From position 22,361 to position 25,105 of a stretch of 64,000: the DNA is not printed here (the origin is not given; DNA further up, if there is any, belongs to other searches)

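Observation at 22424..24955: Pho-box-controlled PHP phosphoesterase::GT4 glycosyltransferase fusion: candidate one-polypeptide phosphate-sparing lipid-remodelling enzyme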

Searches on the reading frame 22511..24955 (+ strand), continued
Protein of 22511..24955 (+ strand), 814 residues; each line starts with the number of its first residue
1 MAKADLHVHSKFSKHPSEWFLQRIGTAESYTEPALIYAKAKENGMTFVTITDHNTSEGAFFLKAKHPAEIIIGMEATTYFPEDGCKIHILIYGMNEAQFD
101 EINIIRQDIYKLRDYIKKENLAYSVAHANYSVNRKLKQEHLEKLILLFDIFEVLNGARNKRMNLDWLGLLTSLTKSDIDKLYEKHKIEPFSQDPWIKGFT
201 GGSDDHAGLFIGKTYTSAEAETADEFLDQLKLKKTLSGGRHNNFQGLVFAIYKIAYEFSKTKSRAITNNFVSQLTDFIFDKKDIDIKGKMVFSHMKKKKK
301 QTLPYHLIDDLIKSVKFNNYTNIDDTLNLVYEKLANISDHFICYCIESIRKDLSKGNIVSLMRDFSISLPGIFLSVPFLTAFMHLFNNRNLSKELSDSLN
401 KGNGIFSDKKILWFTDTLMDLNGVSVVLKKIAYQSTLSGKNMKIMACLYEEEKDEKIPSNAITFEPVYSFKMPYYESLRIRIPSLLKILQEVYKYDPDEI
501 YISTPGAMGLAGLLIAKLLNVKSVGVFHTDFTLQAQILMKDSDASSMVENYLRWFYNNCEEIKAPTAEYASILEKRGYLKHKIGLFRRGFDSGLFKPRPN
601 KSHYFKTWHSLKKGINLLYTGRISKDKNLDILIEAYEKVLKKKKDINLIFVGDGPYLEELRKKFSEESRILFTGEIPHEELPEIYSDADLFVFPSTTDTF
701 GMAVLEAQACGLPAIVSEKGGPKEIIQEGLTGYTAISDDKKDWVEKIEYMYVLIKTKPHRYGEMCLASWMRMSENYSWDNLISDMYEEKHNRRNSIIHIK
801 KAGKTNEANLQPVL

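Call 46: search_protein_families(library=ncbifam, proteins=[L017:12412-13674:+, L035:8920-9816:-, L046:8175-8939:-, L082:15897-17651:+, L012:2862-4061:-, L083:12571-13059:+], max_evalue=0.001)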
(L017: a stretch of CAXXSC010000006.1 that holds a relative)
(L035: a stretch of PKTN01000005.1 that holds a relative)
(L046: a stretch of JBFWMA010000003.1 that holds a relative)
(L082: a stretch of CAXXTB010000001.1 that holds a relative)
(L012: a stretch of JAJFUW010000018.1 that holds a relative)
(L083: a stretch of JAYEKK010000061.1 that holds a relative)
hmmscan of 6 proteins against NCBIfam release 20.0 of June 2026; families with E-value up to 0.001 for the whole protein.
L017:12412-13674:+ (420 aa): 27 families (the best 25 are shown)
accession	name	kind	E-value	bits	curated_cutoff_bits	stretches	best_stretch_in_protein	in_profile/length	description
NF049973.1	radical_Rv1681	equivalog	1.7e-13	50.2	380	1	16-165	65-206/326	Rv1681 family radical SAM protein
TIGR04545.1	rSAM_ahbD_hemeb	equivalog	2e-11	44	500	1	28-162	6-127/339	heme b synthase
TIGR04303.1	GeoRSP_rSAM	equivalog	6.2e-10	39.2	400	1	28-174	11-141/325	GeoRSP system radical SAM/SPASM protein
NF045646.2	rSAM_Se_TrsS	equivalog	2.3e-09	36.3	490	1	22-155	86-209/441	radical SAM (seleno)protein TrsS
NF045702.1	rSAM_GDGT_ether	equivalog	6.1e-09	35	450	1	17-144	81-201/486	tetraether lipid synthase Tes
TIGR02668.1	moaA_archaeal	equivalog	6.9e-09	35.1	325.25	1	24-115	12-102/303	GTP 3',8-cyclase MoaA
TIGR04055.1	rSAM_NirJ2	equivalog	1.2e-08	34.9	500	1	29-158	7-122/326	putative heme d1 biosynthesis radical SAM protein NirJ2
NF045574.1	sacti_mat_StsB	exception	2e-08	33.6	625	1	29-180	103-239/466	StsB family radical SAM/SPASM domain sactipeptide maturase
TIGR04347.1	pseudo_SAM_Halo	equivalog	2.8e-08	33.4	525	1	25-114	41-128/390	TIGR04347 family pseudo-SAM/SPASM protein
TIGR04053.2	TIGR04053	equivalog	2.8e-08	33.4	395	1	26-165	12-141/366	TIGR04053 family radical SAM/SPASM domain-containing protein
NF038283.1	viperin_w_prok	equivalog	4e-08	32.8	180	1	28-147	8-120/281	viperin family antiviral radical SAM protein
TIGR04466.1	rSAM_BlsE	equivalog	6e-08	32.5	400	1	24-160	5-125/327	cytosylglucuronate decarboxylase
NF001199.0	PRK00164.2-1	equivalog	9e-08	31.6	231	1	24-117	14-106/308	GTP 3',8-cyclase MoaA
TIGR02666.1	moaA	equivalog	1.4e-07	30.8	284.05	1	26-130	14-123/336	GTP 3',8-cyclase MoaA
TIGR03977.1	rSAM_pair_HxsC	equivalog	3.2e-07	29.5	267.9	1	28-114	31-115/292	His-Xaa-Ser system radical SAM maturase HxsC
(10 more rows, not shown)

L035:8920-9816:- (298 aa): 5 families
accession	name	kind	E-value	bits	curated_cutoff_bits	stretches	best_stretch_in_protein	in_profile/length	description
NF052554.1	OrAlActfOlsBRHOCB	equivalog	3.3e-36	125.4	350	1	43-283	4-247/256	L-ornithine N(alpha)-acyltransferase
NF052555.1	OrAlActfOlsBBRUA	equivalog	6e-31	108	320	1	50-290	26-271/278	l-ornithine N(alpha)-acyltransferase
NF052615.1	orn_lipid_OlsF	equivalog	6.9e-19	67.8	620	1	79-283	337-562/570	bifunctional ornithine lipid synthase OlsF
NF053696.1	GlyAclTfGlsBBct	equivalog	1.5e-07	30.8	300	1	43-223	28-224/303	glycine N(alpha)-acyltransferase GlsB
TIGR03694.1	exosort_acyl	subfamily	0.00047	19.7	111.95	1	49-116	10-77/241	PEP-CTERM/exosortase system-associated acyltransferase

L046:8175-8939:- (254 aa): 8 families
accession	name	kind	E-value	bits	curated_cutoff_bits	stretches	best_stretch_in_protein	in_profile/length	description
NF052552.1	LyOrLpactfOlsARHOCB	equivalog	4.9e-36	124.1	300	1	32-246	52-264/271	lyso-ornithine lipid O-acyltransferase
NF052553.1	LyOrLpactfOlsABRUA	equivalog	4.6e-32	111.2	300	1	14-244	14-249/263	lyso-ornithine lipid O-acyltransferase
TIGR00530.1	AGP_acyltrn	subfamily_domain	5.4e-27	94.1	102.95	1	56-179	3-129/130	1-acylglycerol-3-phosphate O-acyltransferase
NF006386.0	PRK08633.1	equivalog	8.2e-16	56.9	1221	1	53-180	425-552/1147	acyl-[ACP]--phospholipid O-acyltransferase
NF011593.0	PRK15018.1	equivalog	4.7e-10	39.6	501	1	8-180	9-180/245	1-acylglycerol-3-phosphate O-acyltransferase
NF005291.0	PRK06814.1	equivalog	4.7e-05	21.5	1349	1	55-151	439-535/1140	acyl-[ACP]--phospholipid O-acyltransferase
NF005959.0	PRK08043.1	equivalog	4.9e-05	21.8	886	1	56-179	15-137/719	bifunctional acyl-ACP--phospholipid O-acyltransferase/long-chain-fatty-acid--ACP ligase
NF058536.1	LPAAT_acyl_YihG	equivalog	0.0008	18.8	260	0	24-88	37-102/290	1-acylglycerol-3-phosphate O-acyltransferase, YihG family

L082:15897-17651:+ (584 aa): 0 families

L012:2862-4061:- (399 aa): 0 families

L083:12571-13059:+ (162 aa): 1 family
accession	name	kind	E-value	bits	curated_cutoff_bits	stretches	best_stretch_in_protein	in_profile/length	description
NF004452.0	PRK05785.1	equivalog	0.00067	19.2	207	1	69-108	102-141/228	hypothetical protein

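Call 65: find_homologous_proteins(query=L073:10001-12349:+)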
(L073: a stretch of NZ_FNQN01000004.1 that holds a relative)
Query L073:10001-12349:+ (783 aa): 1524 proteins with E <= 0.001 among 8000 candidates; the best 120 are listed.
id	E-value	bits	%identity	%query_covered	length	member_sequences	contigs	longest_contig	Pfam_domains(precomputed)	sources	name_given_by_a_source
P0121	0.0e+0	1799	100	100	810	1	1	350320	PF00534.27,PF13524.13,PF13439.13,PF20706.4,PF13692.13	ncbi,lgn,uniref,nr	ncbi:Glycosyltransferase involved in cell wall bisynthesis [Desulfuromusa kysingii]|uniref:Glycosylt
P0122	0.0e+0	1559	86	100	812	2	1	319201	PF00534.27,PF13524.13,PF13439.13,PF20706.4,PF13692.13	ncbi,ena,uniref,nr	ncbi:glycosyltransferase [uncultured Desulfuromusa sp.]|uniref:glycosyltransferase n=1 Tax=unculture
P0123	0.0e+0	1558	86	100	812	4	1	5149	PF00534.27,PF13524.13,PF13439.13,PF20706.4,PF13692.13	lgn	-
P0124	0.0e+0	1554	86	100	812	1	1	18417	PF00534.27,PF13524.13,PF13439.13,PF20706.4,PF13692.13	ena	-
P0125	0.0e+0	1539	85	100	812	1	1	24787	PF00534.27,PF13524.13,PF20706.4,PF13692.13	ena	-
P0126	0.0e+0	1521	84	100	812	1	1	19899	PF00534.27,PF13524.13,PF13439.13,PF20706.4,PF13692.13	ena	-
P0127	0.0e+0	1497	83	100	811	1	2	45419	PF00534.27,PF13524.13,PF13439.13,PF20706.4,PF13692.13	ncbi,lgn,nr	ncbi:MAG: glycosyltransferase [Desulfuromonadales bacterium]|nr:glycosyltransferase [Desulfuromonada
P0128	0.0e+0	1452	80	100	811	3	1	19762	PF00534.27,PF13524.13,PF13439.13,PF20706.4,PF13692.13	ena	-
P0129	0.0e+0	1452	81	100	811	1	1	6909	PF00534.27,PF13524.13,PF13439.13,PF20706.4,PF13692.13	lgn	-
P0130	0.0e+0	1452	81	100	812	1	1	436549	PF00534.27,PF13524.13,PF13439.13,PF20706.4,PF13692.13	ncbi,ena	-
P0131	0.0e+0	1436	79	100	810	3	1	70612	PF00534.27,PF13524.13,PF13439.13,PF20706.4,PF13692.13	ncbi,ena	-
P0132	0.0e+0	1430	80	100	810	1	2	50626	PF00534.27,PF13524.13,PF13439.13,PF20706.4,PF13692.13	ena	-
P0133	0.0e+0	1425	79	100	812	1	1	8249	PF00534.27,PF13524.13,PF13439.13,PF20706.4,PF13692.13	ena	-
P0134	0.0e+0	1417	78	100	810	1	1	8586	PF00534.27,PF13524.13,PF13439.13,PF20706.4,PF13692.13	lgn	-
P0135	0.0e+0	1406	78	99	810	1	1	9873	PF00534.27,PF13524.13,PF13439.13,PF20706.4,PF13692.13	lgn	-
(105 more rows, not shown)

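Call 79: search_protein_families(library=pfam, alignment_id=A4, max_evalue=0.00001)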
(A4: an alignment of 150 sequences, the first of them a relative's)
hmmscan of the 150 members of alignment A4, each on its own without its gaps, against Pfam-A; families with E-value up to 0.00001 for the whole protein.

A. member 1, L004:6770-8767:- (665 aa): 0 families

B. families by the number of members that match (of 150 scanned): 150 families (the first 25 are shown)
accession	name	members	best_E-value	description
PF02518.31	HATPase_c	6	1.2e-33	Histidine kinase-, DNA gyrase B-, and HSP90-like ATPase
PF00512.31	HisKA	6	1.5e-19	His Kinase A (phospho-acceptor) domain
PF00005.33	ABC_tran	5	2.1e-34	ABC transporter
PF00072.30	Response_reg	5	6.4e-31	Response regulator receiver domain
PF00486.34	Trans_reg_C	5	8.7e-26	Transcriptional regulatory protein, C terminal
PF04055.27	Radical_SAM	5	1e-13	Radical SAM superfamily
PF02463.25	SMC_N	5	8.5e-10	RecF/RecN/SMC N terminal domain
PF13353.11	Fer4_12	5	1.2e-09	4Fe-4S single cluster domain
PF13444.12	Acetyltransf_5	4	4.4e-29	Acetyltransferase (GNAT) domain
PF00534.26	Glycos_transf_1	4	2.4e-27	Glycosyl transferases group 1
PF13692.12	Glyco_trans_1_4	4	6e-26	Glycosyl transferases group 1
PF01553.26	Acyltransferase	4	1.9e-25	Acyltransferase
PF13439.12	Glyco_transf_4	4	8.4e-19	Glycosyltransferase Family 4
PF13304.12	AAA_21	4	6.2e-14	AAA domain, putative AbiEii toxin, Type IV TA system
PF20706.3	GT4-conflict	4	3.4e-11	Family 4 Glycosyltransferase in conflict systems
PF03706.18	LPG_synthase_TM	3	4.6e-34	Lysylphosphatidylglycerol synthase TM region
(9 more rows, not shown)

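Call 87: search_protein_families(library=pfam, proteins=[L033:8933-9973:+, L058:8659-9864:+, L061:3282-4169:+, L066:8728-9921:+, L082:8632-9801:+, L083:13069-13968:+, L024:8804-9910:+, L033:7716-8921:+], max_evalue=0.001)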
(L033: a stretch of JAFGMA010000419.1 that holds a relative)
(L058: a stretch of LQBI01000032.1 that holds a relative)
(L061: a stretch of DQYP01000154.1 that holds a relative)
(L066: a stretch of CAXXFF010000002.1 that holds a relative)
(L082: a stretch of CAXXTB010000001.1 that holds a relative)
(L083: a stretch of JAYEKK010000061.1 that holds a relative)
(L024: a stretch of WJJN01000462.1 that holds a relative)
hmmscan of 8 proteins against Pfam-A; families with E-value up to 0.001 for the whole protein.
L033:8933-9973:+ (347 aa): 1 family
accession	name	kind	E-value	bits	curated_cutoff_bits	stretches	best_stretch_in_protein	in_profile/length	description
PF03706.18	LPG_synthase_TM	-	3.8e-26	92.7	33.4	1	31-328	8-302/302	Lysylphosphatidylglycerol synthase TM region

L058:8659-9864:+ (402 aa): 1 family
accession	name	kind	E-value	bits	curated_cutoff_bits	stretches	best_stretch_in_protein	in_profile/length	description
PF03706.18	LPG_synthase_TM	-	4.6e-34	118.7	33.4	1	63-368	7-302/302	Lysylphosphatidylglycerol synthase TM region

L061:3282-4169:+ (296 aa): 0 families

L066:8728-9921:+ (398 aa): 1 family
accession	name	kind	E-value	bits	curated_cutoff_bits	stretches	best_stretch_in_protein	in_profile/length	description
PF07907.16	YibE_F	-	8.4e-74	248.6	27.2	1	142-378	2-238/241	YibE/F-like protein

L082:8632-9801:+ (390 aa): 1 family
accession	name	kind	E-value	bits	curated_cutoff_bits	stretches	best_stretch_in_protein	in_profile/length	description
PF07907.16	YibE_F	-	2.4e-77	260.2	27.2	1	127-365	3-241/241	YibE/F-like protein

L083:13069-13968:+ (300 aa): 0 families

L024:8804-9910:+ (369 aa): 1 family
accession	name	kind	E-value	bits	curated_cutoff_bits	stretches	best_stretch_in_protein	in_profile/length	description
PF03706.18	LPG_synthase_TM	-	1.1e-25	91.2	33.4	1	40-328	23-302/302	Lysylphosphatidylglycerol synthase TM region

L033:7716-8921:+ (402 aa): 5 families
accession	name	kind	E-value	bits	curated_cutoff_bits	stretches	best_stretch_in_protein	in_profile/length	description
PF00534.26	Glycos_transf_1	-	1.5e-22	80.4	26.4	1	211-370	4-171/172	Glycosyl transferases group 1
PF13692.12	Glyco_trans_1_4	-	1.1e-20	74.7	27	1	224-359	3-142/142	Glycosyl transferases group 1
PF13439.12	Glyco_transf_4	-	1.1e-14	55.3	28.5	1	46-201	20-169/170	Glycosyltransferase Family 4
PF20706.3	GT4-conflict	-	6.6e-06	25.8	26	1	226-322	201-309/385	Family 4 Glycosyltransferase in conflict systems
PF13579.12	Glyco_trans_4_4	-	2.8e-05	24.9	29.7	1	56-197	30-158/158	Glycosyl transferase 4-like domain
